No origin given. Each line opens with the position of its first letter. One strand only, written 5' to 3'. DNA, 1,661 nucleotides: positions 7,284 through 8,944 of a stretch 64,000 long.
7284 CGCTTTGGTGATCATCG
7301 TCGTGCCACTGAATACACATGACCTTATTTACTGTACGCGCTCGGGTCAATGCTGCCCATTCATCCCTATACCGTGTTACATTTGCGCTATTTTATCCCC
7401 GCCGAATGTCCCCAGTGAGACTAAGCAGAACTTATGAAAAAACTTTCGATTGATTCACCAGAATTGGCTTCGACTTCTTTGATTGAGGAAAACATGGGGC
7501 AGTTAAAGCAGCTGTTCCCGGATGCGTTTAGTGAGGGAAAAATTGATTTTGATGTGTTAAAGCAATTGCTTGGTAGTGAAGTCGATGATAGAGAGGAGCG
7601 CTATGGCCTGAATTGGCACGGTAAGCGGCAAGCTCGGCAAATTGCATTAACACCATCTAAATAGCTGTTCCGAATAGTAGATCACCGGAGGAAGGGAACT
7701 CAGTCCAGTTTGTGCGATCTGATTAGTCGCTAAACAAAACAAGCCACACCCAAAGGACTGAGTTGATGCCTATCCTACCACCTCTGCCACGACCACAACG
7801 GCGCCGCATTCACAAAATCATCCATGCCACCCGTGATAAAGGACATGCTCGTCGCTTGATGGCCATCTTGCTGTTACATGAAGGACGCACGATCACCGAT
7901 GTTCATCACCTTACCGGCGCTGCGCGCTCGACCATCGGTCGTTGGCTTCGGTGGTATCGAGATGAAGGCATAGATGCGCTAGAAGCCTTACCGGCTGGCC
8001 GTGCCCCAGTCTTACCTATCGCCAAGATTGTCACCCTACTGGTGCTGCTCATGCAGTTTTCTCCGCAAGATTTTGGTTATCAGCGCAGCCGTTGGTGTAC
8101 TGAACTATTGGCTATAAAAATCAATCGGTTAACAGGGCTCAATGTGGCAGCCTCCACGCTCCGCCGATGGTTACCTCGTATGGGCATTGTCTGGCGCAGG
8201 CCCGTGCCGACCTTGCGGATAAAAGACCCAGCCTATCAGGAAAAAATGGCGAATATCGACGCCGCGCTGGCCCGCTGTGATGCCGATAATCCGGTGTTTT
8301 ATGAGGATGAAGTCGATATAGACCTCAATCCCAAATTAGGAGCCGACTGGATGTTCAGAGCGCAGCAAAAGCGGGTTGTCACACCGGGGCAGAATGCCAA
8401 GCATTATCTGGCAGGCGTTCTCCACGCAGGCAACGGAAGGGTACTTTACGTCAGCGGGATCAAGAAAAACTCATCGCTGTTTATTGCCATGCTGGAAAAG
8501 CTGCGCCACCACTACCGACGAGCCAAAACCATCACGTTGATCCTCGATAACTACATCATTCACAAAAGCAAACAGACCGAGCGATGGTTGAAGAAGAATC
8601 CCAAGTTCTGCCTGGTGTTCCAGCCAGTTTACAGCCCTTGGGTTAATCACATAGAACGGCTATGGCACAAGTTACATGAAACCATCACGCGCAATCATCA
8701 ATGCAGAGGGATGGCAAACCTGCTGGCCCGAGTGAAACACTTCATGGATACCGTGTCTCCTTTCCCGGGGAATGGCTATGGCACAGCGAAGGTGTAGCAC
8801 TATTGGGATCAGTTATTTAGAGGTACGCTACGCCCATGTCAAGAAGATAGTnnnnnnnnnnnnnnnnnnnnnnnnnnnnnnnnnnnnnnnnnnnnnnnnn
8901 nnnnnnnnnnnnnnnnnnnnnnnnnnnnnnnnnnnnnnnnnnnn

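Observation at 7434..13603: Type III restriction-modification system inactivated by a precise IS630 insertion in mod at CTAG; res left intact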

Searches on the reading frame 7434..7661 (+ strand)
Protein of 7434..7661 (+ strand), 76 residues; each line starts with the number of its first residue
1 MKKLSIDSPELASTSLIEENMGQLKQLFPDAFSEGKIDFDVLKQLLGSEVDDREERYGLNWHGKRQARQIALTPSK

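Call 32: find_encoding_contigs(protein=window:7434-7661:+, flank=10000, max_places=10)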
Protein window:7434-7661:+ (76 aa): no gene with exactly this product is on record in the collection.

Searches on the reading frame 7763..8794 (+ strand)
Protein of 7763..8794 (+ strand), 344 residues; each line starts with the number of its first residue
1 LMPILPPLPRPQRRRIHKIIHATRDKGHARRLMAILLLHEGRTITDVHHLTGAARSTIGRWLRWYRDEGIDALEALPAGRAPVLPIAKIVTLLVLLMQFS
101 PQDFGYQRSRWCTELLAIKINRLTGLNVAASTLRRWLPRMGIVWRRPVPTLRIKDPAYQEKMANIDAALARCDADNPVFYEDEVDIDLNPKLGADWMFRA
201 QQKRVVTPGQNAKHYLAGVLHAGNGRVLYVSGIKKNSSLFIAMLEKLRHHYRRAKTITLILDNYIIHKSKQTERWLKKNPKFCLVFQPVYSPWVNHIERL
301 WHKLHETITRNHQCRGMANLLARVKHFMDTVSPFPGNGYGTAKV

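Call 14: search_protein_families(library=pfam, proteins=[window:7763-8794:+])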
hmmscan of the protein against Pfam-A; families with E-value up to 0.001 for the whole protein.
window:7763-8794:+ (344 aa): 6 families
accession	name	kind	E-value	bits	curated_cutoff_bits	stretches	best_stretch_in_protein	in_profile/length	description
PF13358.12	DDE_3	-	2.5e-23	83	28.6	1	178-313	2-138/146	DDE superfamily endonuclease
PF13518.12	HTH_28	-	1e-08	35.5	25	1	30-80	1-51/52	Helix-turn-helix domain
PF13565.12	HTH_32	-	1.2e-08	35.8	33.7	1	57-137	1-73/73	Homeodomain-like domain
PF13384.12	HTH_23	-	1.8e-08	34.4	24.6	1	29-73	5-49/50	Homeodomain-like domain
PF13592.12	HTH_33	-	1.3e-06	28.4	25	1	109-160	3-54/60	Winged helix-turn helix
PF13551.12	HTH_29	-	2.1e-06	28.2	28.1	1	31-81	1-52/64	Winged helix-turn helix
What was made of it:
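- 7763..8797 (+): ISAhy2 transposase gene (DDE_3, with HTH domains), in the same orientation as mod. The likely ATG start is at 7766. The stop lies 20 bp from the right end of the IS. Pfam DDE_3 2.5e-23 (call 14).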

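Call 15: search_protein_families(library=ncbifam, proteins=[window:7763-8794:+])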
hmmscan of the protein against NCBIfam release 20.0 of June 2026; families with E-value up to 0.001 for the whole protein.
window:7763-8794:+ (344 aa): 3 families
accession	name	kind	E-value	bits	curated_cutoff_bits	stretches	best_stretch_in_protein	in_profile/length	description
NF033545.0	transpos_IS630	equivalog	1e-77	261.6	100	1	30-331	1-298/299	IS630 family transposase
NF033516.0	transpos_IS3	equivalog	1.9e-05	24.1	160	0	211-329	230-349/369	IS3 family transposase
NF033577.2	transpos_IS481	equivalog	6.3e-05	22.6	224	1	30-329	2-264/284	IS481 family transposase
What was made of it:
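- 7763..8797 (+): NCBIfam transpos_IS630 261.6 bits against a cut-off of 100 (call 15).
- On IS630 family insertion sequence (ISAhy2): NCBIfam transpos_IS630 scores 261.6 bits against a cut-off of 100 (call 15).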
